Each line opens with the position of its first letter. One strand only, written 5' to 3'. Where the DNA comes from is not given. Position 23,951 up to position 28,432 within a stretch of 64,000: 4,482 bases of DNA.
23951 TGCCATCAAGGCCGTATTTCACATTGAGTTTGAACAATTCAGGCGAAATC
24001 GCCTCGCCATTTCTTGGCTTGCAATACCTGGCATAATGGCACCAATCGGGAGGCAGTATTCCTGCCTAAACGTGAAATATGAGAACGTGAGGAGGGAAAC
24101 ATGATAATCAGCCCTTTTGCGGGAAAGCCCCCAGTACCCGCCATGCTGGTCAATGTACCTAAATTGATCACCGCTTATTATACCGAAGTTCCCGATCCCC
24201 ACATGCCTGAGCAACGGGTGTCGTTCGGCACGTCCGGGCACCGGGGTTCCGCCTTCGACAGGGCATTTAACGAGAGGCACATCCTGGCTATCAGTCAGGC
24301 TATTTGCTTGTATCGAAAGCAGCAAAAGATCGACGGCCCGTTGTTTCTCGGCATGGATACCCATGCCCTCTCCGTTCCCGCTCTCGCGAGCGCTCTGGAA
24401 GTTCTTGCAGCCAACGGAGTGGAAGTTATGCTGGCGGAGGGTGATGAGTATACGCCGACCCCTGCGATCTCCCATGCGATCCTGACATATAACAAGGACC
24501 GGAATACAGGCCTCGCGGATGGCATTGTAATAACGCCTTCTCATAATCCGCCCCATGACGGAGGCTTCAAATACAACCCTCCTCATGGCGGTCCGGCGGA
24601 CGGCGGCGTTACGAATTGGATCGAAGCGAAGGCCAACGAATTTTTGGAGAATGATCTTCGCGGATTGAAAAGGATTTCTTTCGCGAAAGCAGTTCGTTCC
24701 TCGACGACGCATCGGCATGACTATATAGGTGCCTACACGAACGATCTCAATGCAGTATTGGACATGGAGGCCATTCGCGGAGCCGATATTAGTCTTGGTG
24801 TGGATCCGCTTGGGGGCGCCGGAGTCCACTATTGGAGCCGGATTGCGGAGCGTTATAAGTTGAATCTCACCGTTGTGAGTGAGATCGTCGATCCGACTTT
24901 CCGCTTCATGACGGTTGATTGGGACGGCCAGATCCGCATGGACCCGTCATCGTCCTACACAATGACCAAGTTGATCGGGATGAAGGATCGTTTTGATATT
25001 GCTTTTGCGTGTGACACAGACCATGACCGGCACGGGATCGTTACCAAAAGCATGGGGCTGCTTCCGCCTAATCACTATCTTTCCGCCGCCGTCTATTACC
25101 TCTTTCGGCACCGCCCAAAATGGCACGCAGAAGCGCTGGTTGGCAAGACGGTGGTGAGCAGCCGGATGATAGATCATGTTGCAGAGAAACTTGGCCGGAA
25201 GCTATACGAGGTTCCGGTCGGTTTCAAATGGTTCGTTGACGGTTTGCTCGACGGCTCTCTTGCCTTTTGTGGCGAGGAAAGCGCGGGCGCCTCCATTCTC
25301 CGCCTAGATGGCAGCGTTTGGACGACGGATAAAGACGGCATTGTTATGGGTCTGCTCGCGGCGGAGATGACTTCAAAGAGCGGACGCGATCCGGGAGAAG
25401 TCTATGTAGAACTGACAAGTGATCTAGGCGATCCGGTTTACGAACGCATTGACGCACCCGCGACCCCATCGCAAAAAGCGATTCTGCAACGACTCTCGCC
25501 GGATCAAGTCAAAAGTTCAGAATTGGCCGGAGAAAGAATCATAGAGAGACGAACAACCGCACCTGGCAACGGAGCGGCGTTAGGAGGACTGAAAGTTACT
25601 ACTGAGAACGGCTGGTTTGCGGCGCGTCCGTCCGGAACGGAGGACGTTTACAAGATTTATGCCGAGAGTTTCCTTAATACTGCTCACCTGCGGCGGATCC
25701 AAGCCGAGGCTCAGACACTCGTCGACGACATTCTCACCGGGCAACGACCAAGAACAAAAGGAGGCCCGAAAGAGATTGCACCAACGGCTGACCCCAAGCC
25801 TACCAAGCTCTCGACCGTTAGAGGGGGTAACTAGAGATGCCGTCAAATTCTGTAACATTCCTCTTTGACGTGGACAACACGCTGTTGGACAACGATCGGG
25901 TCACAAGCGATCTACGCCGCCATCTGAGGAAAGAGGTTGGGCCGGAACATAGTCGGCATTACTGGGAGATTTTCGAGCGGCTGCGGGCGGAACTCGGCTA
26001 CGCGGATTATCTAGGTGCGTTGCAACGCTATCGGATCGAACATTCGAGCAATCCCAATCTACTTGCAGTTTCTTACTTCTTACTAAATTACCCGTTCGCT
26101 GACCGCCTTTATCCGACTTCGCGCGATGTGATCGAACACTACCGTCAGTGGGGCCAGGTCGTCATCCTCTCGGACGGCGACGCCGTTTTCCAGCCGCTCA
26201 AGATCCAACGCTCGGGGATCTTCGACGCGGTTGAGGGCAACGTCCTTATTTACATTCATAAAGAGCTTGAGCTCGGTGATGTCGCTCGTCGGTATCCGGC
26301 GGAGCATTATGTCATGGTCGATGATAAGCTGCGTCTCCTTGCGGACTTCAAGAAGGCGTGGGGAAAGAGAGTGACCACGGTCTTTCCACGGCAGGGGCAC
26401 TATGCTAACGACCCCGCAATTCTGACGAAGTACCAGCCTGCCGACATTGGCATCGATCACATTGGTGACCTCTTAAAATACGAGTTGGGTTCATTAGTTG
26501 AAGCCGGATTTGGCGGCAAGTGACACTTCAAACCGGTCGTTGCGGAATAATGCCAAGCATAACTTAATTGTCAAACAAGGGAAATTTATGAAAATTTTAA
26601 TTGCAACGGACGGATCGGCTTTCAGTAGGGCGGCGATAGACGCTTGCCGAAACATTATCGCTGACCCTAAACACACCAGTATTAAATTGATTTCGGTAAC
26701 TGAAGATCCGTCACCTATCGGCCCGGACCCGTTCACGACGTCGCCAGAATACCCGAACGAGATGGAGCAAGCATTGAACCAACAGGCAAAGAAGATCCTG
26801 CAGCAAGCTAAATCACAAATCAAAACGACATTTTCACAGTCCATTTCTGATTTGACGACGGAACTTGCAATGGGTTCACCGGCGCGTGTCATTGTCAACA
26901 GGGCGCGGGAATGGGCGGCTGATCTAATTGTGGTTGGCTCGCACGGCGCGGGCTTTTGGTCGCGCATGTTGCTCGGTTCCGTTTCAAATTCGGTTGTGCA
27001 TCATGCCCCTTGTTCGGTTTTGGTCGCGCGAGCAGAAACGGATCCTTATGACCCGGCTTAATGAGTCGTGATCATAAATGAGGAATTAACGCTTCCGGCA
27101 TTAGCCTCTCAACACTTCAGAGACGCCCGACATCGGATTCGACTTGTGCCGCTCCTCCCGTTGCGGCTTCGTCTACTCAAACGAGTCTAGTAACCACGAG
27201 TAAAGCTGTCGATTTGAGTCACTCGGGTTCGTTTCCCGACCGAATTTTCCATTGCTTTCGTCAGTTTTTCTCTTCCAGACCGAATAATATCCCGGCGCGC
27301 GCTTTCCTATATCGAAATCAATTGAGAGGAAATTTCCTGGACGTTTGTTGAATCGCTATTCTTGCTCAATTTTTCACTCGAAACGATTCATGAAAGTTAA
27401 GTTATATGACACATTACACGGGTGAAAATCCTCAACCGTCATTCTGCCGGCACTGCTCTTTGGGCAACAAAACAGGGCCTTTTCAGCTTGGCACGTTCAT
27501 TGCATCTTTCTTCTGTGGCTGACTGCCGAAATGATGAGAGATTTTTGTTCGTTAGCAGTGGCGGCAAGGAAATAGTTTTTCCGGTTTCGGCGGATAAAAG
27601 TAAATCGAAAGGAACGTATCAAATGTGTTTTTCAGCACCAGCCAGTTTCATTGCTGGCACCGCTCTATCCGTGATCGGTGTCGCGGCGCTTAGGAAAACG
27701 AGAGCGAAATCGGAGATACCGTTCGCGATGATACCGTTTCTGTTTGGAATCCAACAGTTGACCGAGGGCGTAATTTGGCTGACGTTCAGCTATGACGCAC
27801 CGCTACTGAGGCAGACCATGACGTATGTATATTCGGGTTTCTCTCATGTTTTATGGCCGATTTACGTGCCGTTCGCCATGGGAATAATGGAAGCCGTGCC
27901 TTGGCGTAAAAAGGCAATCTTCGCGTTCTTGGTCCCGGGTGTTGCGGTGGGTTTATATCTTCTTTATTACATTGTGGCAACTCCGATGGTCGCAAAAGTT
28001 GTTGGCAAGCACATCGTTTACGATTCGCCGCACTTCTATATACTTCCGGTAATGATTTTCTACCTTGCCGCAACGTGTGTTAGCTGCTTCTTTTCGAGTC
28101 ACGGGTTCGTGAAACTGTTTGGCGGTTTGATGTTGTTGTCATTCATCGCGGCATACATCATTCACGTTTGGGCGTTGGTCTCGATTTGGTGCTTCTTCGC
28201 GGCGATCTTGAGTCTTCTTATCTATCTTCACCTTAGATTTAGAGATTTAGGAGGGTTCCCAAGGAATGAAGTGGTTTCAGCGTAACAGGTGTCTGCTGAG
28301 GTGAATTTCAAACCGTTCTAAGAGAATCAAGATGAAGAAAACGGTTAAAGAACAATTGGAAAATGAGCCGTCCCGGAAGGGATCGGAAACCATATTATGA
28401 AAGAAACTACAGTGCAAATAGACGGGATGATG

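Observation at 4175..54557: ~50 kb block bracketed by tRNA-Arg(CCT) and a perfect 43-nt copy of its 3' half: a tRNA-integrated island with no integrase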

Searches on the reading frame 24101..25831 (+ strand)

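Call 9: search_protein_families(library=pfam, proteins=[window:24101-25831:+], max_evalue=0.01)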
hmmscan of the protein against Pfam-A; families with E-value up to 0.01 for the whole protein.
window:24101-25831:+ (577 aa): 4 families
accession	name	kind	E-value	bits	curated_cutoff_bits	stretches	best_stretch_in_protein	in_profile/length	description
PF02878.22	PGM_PMM_I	-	1.1e-31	109.8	22.5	1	40-180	2-133/138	Phosphoglucomutase/phosphomannomutase, alpha/beta/alpha domain I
PF02880.22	PGM_PMM_III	-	5.6e-26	91.4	20.7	1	323-438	2-111/115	Phosphoglucomutase/phosphomannomutase, alpha/beta/alpha domain III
PF02879.22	PGM_PMM_II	-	4.9e-12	46.7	29.3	1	211-316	2-101/103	Phosphoglucomutase/phosphomannomutase, alpha/beta/alpha domain II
PF00408.26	PGM_PMM_IV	-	8.3e-08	32.6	23.1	1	495-536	24-64/68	Phosphoglucomutase/phosphomannomutase, C-terminal domain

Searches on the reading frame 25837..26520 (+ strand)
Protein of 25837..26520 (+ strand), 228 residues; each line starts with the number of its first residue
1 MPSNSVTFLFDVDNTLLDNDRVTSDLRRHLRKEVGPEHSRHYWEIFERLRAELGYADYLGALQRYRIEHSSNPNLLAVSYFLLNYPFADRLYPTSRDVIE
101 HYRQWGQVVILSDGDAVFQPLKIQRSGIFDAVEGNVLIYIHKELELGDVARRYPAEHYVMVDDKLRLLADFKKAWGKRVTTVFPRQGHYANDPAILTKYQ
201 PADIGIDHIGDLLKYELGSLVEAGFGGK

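Call 9: search_protein_families(library=pfam, proteins=[window:25837-26520:+], max_evalue=0.01)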
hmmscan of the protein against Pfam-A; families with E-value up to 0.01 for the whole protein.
window:25837-26520:+ (228 aa): 2 families
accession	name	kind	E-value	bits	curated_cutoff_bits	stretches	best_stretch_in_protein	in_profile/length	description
PF00702.32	Hydrolase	-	4.7e-08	34.1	26.4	1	7-163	3-179/191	haloacid dehalogenase-like hydrolase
PF12710.13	HAD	-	0.00053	20.9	27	1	9-142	2-137/189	haloacid dehalogenase-like hydrolase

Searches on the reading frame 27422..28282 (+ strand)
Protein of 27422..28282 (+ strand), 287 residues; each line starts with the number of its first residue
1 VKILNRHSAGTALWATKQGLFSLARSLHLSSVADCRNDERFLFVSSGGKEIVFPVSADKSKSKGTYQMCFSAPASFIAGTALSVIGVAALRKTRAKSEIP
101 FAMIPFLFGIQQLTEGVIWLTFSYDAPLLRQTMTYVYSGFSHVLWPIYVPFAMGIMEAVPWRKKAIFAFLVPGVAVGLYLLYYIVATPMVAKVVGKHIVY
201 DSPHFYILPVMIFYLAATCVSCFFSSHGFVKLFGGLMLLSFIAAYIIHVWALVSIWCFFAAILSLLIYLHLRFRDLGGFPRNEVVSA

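Call 9: search_protein_families(library=pfam, proteins=[window:27422-28282:+], max_evalue=0.01)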
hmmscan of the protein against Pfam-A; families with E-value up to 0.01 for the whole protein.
window:27422-28282:+ (287 aa): 1 family
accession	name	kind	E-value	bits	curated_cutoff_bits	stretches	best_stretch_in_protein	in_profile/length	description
PF20334.3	DUF6629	-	2.1e-23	83.6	27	1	68-274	1-201/209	Family of unknown function (DUF6629)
